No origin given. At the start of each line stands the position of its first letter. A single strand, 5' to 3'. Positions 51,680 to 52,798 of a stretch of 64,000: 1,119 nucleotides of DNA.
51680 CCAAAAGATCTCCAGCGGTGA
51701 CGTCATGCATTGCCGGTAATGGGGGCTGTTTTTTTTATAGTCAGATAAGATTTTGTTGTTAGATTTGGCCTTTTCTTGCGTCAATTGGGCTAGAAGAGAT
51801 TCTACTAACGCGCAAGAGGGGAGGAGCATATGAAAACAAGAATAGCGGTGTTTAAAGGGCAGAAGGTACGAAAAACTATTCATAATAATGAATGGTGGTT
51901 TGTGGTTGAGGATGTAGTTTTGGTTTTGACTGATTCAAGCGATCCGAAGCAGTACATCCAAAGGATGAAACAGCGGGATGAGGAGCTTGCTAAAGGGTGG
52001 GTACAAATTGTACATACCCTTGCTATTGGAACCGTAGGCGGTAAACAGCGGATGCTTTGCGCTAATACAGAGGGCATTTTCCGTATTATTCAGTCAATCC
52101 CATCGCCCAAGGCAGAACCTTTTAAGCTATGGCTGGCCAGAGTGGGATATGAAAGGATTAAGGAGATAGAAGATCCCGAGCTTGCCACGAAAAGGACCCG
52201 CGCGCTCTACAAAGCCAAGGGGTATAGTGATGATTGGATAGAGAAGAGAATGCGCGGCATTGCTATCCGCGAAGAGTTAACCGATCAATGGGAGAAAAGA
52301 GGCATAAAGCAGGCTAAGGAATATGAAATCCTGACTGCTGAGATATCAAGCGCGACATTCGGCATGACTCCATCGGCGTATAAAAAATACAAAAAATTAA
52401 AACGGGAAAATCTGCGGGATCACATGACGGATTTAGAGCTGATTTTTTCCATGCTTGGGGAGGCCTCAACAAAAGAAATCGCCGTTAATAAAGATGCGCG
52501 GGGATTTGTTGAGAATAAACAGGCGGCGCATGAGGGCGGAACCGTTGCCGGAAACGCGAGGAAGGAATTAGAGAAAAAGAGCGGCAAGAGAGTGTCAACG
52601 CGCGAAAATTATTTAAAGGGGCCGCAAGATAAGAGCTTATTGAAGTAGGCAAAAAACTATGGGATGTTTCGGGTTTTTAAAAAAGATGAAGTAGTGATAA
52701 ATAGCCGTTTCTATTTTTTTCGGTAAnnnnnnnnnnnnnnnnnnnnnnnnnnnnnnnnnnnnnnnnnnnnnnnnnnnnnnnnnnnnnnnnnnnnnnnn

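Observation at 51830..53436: XRE-repressor switch with dual operators plus a DinD/Bro-N gene inserted between birA and the bio operon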

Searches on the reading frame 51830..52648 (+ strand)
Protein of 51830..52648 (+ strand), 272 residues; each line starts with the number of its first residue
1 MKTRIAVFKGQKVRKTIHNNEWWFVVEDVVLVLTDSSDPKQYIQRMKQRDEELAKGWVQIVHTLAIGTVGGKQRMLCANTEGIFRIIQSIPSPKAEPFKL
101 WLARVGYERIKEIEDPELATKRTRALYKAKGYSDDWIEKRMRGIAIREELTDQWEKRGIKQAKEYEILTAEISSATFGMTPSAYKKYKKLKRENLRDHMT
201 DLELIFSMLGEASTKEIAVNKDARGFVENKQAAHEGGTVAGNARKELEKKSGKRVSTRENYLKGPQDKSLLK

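Call 3: search_protein_families(library=pfam, proteins=[window:51830-52648:+], max_evalue=0.1)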
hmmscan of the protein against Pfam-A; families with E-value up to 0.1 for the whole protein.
window:51830-52648:+ (272 aa): 1 family
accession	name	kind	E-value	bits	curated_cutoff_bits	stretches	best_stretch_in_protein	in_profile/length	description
PF02498.22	Bro-N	-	2.2e-13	51.1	25.6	1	13-103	2-91/96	BRO family, N-terminal domain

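Call 4: search_protein_families(library=ncbifam, proteins=[window:51830-52648:+], max_evalue=0.1)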
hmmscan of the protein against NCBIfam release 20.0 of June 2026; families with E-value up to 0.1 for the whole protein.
window:51830-52648:+ (272 aa): 0 families
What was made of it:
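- Closest known: Radical-SAM/SPASM RiPP systems with a PqqD-like recognition protein. Different: The leader matches no Pfam or NCBIfam precursor model (calls 3-4).
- Checked: The 86-aa ORF has no Pfam or NCBIfam match (calls 3-4).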

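Call 8: find_encoding_contigs(protein=window:51830-52648:+, flank=10000, max_places=10)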
Protein window:51830-52648:+ (272 aa): no gene with exactly this product is on record in the collection.

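Call 11: find_homologous_proteins(query=window:51830-52648:+)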
Query window:51830-52648:+ (272 aa): 8000 proteins with E <= 0.001 among 8000 candidates; the best 120 are listed.
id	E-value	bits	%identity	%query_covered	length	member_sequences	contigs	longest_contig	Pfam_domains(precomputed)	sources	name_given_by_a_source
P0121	1.9e-175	599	100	100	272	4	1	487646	PF02498.23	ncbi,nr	ncbi:MAG: Bro-N domain-containing protein [Candidatus Omnitrophica bacterium]|nr:Bro-N domain-contai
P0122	3.8e-162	556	91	100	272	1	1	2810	PF02498.23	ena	-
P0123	1.3e-153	528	87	100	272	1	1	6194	PF02498.23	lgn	-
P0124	2.0e-149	514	84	100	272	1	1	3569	PF02498.23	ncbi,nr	ncbi:MAG: Bro-N domain-containing protein [Candidatus Omnitrophota bacterium]|nr:Bro-N domain-contai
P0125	8.8e-149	512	86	99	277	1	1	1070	PF02498.23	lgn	-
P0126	1.4e-148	511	84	99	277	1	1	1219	PF02498.23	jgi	jgi:hypothetical protein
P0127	5.3e-148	509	86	99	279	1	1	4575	PF02498.23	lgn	-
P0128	5.9e-148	509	85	100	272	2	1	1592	PF02498.23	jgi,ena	-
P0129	2.9e-147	507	85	99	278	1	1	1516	PF02498.23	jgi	jgi:hypothetical protein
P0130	3.0e-147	507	82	99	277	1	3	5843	PF02498.23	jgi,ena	-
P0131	3.1e-147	507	84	99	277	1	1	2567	PF02498.23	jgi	-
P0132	3.8e-147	507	85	99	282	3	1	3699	PF02498.23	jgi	-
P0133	8.8e-147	505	84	100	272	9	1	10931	PF02498.23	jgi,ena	-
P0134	1.0e-146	505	85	98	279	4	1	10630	PF02498.23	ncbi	ncbi:MAG: BRO-N domain-containing protein [Candidatus Omnitrophota bacterium]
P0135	2.7e-146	504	84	99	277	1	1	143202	PF02498.23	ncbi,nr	ncbi:MAG: Bro-N domain-containing protein [Candidatus Omnitrophica bacterium]|nr:Bro-N domain-contai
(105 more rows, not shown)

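Call 12: find_encoding_contigs(protein=P0121, flank=10000, max_places=4)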
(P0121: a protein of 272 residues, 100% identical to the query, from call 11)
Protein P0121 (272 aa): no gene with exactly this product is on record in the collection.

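Call 13: search_protein_families(library=padloc, proteins=[window:51830-52648:+], max_evalue=0.1)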
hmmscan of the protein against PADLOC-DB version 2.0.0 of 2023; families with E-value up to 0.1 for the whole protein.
window:51830-52648:+ (272 aa): 3 families
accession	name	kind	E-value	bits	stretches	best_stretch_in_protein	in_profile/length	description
PDLC04920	PDC-S13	-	8.2e-113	374.4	1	2-267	2-272/286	-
PDLC04841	PDC-S04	-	9.8e-08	30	1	2-103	4-111/292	-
PDLC04962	PDC-S22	-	0.00039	17.5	1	97-206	127-228/281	-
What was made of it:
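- On PADLOC PDC-S13 (candidate defence gene): E 8e-113, residues 2-267 against profile positions 2-272 of 286 (call 13).
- On Type II toxin-antitoxin: No toxin family hit for the sORF (calls 3, 4, 13).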

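Call 14: search_protein_families(library=phrogs, proteins=[window:51830-52648:+], max_evalue=0.01)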
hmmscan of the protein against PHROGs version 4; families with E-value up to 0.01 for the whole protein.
window:51830-52648:+ (272 aa): 14 families
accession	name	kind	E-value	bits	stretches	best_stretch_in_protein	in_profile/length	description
phrog_15286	-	unknown function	2.6e-86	290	1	3-260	5-265/274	-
phrog_28094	-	unknown function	1.2e-12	48.9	1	204-260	1-57/66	-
phrog_5060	-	transcription regulation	1.5e-08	35.9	1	3-198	7-202/224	anti-repressor Ant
phrog_2593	-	transcription regulation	1e-07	33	1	8-109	27-123/255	anti-repressor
phrog_2899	-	transcription regulation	2.4e-07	31.6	1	8-105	12-100/263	anti-repressor Ant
phrog_2011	-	transcription regulation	4.1e-07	31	1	7-104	8-104/275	anti-repressor Ant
phrog_7940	-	unknown function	5.6e-07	30.4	1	8-114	9-103/252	-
phrog_245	-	transcription regulation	1.4e-06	29.1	1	6-101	44-128/319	anti-repressor Ant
phrog_9976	-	transcription regulation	2.6e-06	28.4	1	4-105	2-93/188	anti-repressor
phrog_463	-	transcription regulation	1.1e-05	26.1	1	3-200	3-199/250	anti-repressor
phrog_130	-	transcription regulation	1.9e-05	24.9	1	1-113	156-270/480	anti-repressor Ant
phrog_2657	-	transcription regulation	0.00046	20.6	1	118-204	115-192/243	transcriptional regulator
phrog_8036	-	unknown function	0.0069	16.7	1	148-254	153-257/290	-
phrog_25722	-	unknown function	0.0073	17.1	0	11-102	13-94/150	-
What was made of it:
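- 51830..52648 (+): Gene for a Bro-N / DinD-architecture protein, equal to PADLOC candidate defence family PDC-S13. PDC-S13 E 8e-113 over residues 2-267 (call 13). phrog_15286 E 3e-86 (call 14).
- Bro-N domains are typical of phage antirepressors, and weaker PHROG hits are labelled Ant (E 1e-8 to 1e-5, call 14).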

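Call 27: find_related_loci(query=window:51830-52645:+, collection=viral_contigs, flank=4000)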
Query window:51830-52645:+ (272 aa) in viral_contigs; peptide patterns used: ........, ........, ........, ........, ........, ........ (x = any residue, [..] = any of these).
39 stretches matched a pattern, but none encodes a relative of the query by tblastn (E <= 1e-3).
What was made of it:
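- Tried and rejected: Viral contigs, single Bro-N protein: no hits (call 27).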

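Call 29: find_related_loci(query=A3, collection=viral_contigs, flank=5000)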
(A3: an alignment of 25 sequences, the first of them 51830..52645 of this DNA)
Query A3 (272 aa) in viral_contigs; peptide patterns used: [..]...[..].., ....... (x = any residue, [..] = any of these).
364 stretches matched a pattern; 194 encode a relative of the query (tblastn E <= 1e-3); the best 80 are kept; 80 distinct loci.
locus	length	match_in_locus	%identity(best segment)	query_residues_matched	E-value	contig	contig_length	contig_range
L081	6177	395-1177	61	4-262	3e-102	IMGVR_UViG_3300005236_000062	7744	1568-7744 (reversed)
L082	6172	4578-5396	59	1-270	9e-101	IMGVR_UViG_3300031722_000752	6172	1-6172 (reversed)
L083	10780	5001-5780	57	3-261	4e-97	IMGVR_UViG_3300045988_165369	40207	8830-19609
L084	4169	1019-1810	56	3-264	6e-96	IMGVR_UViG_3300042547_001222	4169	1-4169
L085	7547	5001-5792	59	3-261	5e-95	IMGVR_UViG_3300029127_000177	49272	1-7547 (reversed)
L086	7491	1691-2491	58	5-266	3e-95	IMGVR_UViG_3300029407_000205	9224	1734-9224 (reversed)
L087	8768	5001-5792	59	3-261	3e-93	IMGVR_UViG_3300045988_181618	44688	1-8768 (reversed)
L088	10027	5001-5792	59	3-261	4e-93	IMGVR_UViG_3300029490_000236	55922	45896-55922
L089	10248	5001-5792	59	3-261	4e-93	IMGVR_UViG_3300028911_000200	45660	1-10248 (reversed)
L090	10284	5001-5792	59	3-261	4e-93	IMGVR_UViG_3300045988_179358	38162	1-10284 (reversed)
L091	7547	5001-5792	59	3-261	4e-93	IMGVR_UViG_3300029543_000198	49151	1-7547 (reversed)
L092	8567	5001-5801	55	5-266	1e-89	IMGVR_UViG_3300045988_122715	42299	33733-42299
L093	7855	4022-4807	54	5-261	1e-86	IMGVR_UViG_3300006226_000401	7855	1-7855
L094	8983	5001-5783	50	2-260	2e-85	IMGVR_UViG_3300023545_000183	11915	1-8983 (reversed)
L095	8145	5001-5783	50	2-260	2e-85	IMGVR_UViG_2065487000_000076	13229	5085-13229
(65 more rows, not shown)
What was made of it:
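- Tried and rejected: With an alignment: 194 hits, all at 61% identity or less (call 29).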

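Call 30: find_related_loci(query=A3, collection=metagenome_contigs, flank=4000)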
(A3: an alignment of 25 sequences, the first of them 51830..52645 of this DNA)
Query A3 (272 aa) in metagenome_contigs; peptide patterns used: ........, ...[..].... (x = any residue, [..] = any of these).
600 stretches matched a pattern (row limit reached: there are more); 595 encode a relative of the query (tblastn E <= 1e-3); the best 80 are kept; 80 distinct loci.
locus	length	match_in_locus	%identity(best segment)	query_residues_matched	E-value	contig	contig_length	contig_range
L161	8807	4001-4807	79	4-272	3e-146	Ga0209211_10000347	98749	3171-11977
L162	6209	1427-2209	77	2-262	2e-142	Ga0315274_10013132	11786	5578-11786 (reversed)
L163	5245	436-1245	77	3-272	1e-142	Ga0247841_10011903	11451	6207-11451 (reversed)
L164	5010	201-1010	77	3-272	2e-142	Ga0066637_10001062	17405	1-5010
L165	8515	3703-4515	72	1-271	4e-134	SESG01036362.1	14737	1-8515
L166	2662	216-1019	73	5-272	7e-140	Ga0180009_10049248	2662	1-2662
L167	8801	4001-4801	73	5-271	5e-132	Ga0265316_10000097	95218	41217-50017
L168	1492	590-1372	72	2-262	1e-142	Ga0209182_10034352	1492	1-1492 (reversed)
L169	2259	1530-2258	77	2-244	3e-139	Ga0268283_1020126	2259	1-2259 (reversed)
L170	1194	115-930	71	1-272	1e-142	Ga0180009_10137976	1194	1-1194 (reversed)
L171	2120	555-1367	70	1-271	2e-138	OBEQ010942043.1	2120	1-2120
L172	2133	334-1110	72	4-262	8e-138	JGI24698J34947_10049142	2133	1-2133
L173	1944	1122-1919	71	3-268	4e-138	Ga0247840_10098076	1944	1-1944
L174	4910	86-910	69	3-271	2e-127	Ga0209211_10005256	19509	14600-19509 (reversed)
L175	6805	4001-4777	72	3-261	6e-127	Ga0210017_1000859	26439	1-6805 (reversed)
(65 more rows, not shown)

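Call 50: search_solved_structures(query=A3, max_evalue=1)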
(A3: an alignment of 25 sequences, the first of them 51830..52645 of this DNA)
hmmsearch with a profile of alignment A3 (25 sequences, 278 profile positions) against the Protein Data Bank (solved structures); distinct sequences matched with E-value up to 1: 11.
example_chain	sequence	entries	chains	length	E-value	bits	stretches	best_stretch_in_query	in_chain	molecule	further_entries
5zqk_A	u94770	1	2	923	0.028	16.7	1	60-116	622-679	Non Structural Protein 5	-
7hkb_A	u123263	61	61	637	0.037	16.3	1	60-116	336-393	Genome polyprotein | NS5 RNA-dependent RNA polymerase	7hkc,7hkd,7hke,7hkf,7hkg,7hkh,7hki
7xd8_A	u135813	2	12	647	0.038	16.3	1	60-116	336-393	NS5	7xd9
8t12_B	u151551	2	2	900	0.064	15.6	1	60-116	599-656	Non-structural protein 5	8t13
6kr2_A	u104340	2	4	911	0.064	15.5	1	60-116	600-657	Genome polyprotein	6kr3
5k5m_A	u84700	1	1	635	0.092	15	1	68-116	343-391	RNA Dependent RNA Polymerase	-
6izx_A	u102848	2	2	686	0.11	14.8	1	68-116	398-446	Genome polyprotein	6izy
9dtt_A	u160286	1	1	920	0.16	14.2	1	68-116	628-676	RNA-directed RNA polymerase NS5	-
3mya_A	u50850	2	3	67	0.58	12.4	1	161-202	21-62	Villin-1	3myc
2rjv_A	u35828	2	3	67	0.83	11.9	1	161-202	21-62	Villin-1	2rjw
1yu7_X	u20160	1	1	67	0.92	11.7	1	162-202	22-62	Villin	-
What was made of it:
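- Tried and rejected: PDB profile search of the Bro-N family: nothing meaningful (call 50).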

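Call 58: predict_structure(alignment_id=A3)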
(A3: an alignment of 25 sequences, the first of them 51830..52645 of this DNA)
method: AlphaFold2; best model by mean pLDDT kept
length: 272 residues; sequences in the alignment: 25
mean_pLDDT: 54.7   pTM: 0.39
mean pLDDT of the five models: 54.7, 53.5, 53.2, 52.7, 47.1
residues with pLDDT >= 90: 1; 70-90: 67; 50-70: 83; < 50: 121
segments of 3 or more residues with pLDDT < 50: 1-10, 104-116, 157-168, 190-241, 256-272
pLDDT, mean of each block of 10 residues (from residue 1): 33 70 79 81 78 66 81 81 71 69 43 43 54 61 55 50 48 53 53 38 42 30 32 41 51 44 34 34
secondary structure, 60 per line:
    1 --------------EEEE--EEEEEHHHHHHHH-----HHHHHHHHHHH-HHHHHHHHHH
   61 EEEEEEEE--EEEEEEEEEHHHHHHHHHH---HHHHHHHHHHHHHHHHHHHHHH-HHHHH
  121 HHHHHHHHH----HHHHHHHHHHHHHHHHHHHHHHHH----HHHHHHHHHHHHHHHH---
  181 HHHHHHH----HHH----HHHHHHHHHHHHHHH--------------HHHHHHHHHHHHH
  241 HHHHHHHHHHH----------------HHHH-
elements in order: E15-18 E21-25 H26-33 H39-49 H51-60 E61-68 E71-79 H80-89 H93-114 H116-129 H134-157 H162-177 H181-187 H199-213 H228-251 H268-271
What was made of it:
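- Tried and rejected: AlphaFold of the Bro-N protein: mean pLDDT 54.7, with only the Bro-N part confident (call 58).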

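Call 67: search_protein_families(library=pfam, alignment_id=A4, max_evalue=0.00001)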
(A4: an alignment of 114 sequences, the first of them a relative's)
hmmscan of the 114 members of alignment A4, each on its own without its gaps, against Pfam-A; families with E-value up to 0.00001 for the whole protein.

A. member 1, L161:2978-3487:+ (170 aa): 0 families

B. families by the number of members that match (of 114 scanned): 114 families (the first 25 are shown)
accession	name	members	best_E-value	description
PF01867.21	Cas_Cas1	6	1.1e-108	CRISPR associated protein Cas1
PF08798.16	CRISPR_assoc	4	1e-53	CRISPR associated protein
PF01930.23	Cas_Cas4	3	2e-26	Domain of unknown function DUF83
PF02384.22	N6_Mtase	2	2e-100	N-6 DNA Methylase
PF07669.17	Eco57I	2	1.3e-32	Eco57I restriction-modification methylase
PF01420.25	Methylase_S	2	2.3e-27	Type I restriction modification DNA specificity domain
PF01592.21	NifU_N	2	7.5e-22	NifU-like N terminal domain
PF13391.12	HNH_2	2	1.7e-11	HNH endonuclease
PF12950.13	TaqI_C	2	1.2e-09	TaqI-like C-terminal specificity domain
PF00154.27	RecA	1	8.8e-142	recA bacterial DNA recombination protein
PF06723.19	MreB_Mbl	1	2.8e-133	MreB/Mbl protein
PF00437.27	T2SSE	1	7.8e-129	Type II/IV secretion system protein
PF05559.16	DUF763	1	1.6e-120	Protein of unknown function (DUF763)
PF05107.17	Cas_Cas7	1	5.6e-104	CRISPR-associated protein Cas7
PF09334.17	tRNA-synt_1g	1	1.1e-90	tRNA synthetases class I (M)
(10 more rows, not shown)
